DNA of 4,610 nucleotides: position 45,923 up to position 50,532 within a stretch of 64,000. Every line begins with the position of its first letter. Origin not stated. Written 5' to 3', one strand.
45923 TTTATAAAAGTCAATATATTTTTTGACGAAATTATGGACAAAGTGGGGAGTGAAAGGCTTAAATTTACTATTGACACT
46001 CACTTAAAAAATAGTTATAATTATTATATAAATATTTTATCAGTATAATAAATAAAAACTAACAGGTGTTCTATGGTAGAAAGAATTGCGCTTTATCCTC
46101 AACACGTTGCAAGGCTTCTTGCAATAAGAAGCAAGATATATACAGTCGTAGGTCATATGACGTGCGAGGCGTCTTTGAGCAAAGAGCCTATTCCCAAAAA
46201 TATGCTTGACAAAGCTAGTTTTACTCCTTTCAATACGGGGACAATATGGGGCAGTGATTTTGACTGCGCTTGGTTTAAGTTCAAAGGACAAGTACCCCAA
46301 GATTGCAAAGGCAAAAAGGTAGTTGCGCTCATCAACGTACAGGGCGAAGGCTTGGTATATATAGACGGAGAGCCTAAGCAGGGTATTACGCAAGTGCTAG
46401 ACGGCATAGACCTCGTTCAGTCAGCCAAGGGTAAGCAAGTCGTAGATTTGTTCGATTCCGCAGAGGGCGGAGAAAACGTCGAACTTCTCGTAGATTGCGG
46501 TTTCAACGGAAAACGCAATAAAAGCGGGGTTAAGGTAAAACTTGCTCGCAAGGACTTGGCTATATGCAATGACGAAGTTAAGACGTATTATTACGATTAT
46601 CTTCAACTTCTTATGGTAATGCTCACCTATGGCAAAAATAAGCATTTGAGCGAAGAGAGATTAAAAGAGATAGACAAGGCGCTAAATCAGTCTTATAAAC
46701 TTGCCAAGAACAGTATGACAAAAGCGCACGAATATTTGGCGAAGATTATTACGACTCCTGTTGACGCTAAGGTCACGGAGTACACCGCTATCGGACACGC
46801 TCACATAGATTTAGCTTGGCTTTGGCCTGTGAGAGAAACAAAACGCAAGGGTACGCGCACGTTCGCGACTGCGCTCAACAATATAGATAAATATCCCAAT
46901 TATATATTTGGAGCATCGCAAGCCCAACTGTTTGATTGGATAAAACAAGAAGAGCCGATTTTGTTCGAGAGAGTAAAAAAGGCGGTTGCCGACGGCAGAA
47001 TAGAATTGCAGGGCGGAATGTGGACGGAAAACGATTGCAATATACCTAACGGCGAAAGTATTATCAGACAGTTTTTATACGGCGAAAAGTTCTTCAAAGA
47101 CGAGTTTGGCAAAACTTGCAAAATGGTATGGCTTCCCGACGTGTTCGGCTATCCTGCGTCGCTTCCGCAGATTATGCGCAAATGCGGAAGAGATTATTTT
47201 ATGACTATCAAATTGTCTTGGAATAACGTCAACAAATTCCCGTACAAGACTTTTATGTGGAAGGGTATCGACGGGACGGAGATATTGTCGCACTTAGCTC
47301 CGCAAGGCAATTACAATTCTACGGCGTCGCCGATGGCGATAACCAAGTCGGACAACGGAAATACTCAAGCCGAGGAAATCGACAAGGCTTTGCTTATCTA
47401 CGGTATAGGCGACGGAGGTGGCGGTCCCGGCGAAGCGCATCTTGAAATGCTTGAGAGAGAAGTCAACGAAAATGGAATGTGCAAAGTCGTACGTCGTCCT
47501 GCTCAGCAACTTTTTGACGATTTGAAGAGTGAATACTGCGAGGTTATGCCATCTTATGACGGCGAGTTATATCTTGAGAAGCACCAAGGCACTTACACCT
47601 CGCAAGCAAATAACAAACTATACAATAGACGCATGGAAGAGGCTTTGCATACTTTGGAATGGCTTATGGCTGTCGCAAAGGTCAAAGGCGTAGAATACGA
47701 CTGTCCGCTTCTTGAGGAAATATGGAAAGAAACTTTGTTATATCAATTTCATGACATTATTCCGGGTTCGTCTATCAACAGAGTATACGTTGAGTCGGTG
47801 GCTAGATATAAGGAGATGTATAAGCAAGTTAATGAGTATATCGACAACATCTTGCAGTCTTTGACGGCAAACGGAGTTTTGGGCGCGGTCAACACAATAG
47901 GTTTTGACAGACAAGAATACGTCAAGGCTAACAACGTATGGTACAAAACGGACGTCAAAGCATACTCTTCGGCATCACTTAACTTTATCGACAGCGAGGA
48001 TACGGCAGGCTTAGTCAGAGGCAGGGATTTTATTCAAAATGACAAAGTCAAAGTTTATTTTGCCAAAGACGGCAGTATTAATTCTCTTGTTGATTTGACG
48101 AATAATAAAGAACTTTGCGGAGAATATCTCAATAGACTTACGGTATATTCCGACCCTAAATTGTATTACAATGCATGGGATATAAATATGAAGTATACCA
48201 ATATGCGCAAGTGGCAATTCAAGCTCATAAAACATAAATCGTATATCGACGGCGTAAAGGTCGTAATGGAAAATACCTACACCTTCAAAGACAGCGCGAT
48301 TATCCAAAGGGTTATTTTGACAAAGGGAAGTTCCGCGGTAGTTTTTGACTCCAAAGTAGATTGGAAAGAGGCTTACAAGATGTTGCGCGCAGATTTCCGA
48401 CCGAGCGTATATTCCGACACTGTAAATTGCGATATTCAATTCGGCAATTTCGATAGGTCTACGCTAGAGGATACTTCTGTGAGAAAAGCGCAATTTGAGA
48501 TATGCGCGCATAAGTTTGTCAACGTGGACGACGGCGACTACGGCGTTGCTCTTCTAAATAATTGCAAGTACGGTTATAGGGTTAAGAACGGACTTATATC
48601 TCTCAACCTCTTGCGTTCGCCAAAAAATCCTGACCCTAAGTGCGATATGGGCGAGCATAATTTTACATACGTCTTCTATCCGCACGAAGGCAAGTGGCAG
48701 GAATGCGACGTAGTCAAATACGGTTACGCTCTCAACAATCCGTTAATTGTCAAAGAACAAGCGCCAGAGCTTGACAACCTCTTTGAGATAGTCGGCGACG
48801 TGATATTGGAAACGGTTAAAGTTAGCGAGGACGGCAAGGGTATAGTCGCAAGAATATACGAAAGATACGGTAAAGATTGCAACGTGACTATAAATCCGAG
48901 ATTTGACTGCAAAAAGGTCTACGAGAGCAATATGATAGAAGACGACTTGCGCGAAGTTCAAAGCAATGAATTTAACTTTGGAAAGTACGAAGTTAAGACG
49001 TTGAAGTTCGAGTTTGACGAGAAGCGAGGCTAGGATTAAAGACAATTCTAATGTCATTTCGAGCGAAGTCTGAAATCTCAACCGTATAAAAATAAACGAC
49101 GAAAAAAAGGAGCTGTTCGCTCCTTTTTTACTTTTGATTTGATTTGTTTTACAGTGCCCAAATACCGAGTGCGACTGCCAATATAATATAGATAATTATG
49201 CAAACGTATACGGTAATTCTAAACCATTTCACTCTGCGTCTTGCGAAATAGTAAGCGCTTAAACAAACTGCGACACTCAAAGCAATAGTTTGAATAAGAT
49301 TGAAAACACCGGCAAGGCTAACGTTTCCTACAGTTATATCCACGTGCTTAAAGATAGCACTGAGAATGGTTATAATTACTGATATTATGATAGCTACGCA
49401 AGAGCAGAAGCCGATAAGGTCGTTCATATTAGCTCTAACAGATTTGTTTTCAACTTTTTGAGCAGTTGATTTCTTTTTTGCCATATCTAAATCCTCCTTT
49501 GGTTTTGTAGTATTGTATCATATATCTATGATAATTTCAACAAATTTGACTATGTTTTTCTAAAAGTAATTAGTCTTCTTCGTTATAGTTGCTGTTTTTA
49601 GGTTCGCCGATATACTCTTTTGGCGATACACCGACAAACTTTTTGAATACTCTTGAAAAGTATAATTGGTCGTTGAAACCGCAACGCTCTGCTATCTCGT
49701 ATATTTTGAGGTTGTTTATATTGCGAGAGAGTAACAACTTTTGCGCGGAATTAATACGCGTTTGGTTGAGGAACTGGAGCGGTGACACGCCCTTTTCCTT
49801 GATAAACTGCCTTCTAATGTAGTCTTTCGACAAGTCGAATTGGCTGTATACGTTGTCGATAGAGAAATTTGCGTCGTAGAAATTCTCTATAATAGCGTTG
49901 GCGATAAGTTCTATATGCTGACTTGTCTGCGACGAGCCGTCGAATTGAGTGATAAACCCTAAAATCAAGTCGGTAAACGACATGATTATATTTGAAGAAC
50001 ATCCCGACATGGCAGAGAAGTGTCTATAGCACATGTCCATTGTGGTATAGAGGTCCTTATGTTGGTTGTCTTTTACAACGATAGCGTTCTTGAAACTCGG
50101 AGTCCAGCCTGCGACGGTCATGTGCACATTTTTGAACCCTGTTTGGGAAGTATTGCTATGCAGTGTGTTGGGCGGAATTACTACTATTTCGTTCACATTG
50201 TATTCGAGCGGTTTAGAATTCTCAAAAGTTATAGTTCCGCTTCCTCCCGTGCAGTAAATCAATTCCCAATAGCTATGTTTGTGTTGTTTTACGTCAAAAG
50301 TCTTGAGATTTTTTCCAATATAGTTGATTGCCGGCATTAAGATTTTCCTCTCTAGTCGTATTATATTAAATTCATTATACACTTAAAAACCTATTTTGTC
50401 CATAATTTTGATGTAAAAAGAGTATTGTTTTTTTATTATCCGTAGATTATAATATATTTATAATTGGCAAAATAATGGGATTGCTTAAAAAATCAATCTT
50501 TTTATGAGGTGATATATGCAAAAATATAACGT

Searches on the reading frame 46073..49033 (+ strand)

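Call 35: search_protein_families(library=pfam, proteins=[window:46073-49033:+], max_evalue=0.00001)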
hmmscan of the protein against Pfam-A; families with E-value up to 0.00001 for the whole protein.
window:46073-49033:+ (986 aa): 5 families
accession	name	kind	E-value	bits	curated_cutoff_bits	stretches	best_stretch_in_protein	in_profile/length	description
PF01074.27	Glyco_hydro_38N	-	6.4e-84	282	25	1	238-486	3-257/270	Glycosyl hydrolases family 38 N-terminal domain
PF07748.19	Glyco_hydro_38C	-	1.7e-43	149.7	25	1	654-855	1-205/206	Glycosyl hydrolases family 38 C-terminal domain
PF09261.16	Alpha-mann_mid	-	7e-28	97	31.1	1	502-597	1-96/96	Alpha mannosidase middle domain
PF17677.7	Glyco_hydro38C2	-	1.4e-14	54.4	22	1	910-977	2-72/72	Glycosyl hydrolases family 38 C-terminal beta sandwich domain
PF22907.2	Ams1-like_1st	-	7.9e-06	26.2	27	0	34-107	13-86/145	Alpha-mannosidase, jelly roll domain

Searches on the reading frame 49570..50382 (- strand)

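Call 35: search_protein_families(library=pfam, proteins=[window:49570-50382:-], max_evalue=0.00001)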
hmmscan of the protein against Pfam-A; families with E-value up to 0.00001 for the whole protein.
window:49570-50382:- (270 aa): 3 families
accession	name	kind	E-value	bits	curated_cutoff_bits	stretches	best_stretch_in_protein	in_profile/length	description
PF12833.13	HTH_18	-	3.3e-18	66.2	33.6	1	182-257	5-77/80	Helix-turn-helix domain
PF00165.29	HTH_AraC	-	3.2e-15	56.3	26.6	1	224-258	8-41/42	Bacterial regulatory helix-turn-helix proteins, AraC family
PF07883.17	Cupin_2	-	7.4e-06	26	27.2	0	31-77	11-56/70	Cupin domain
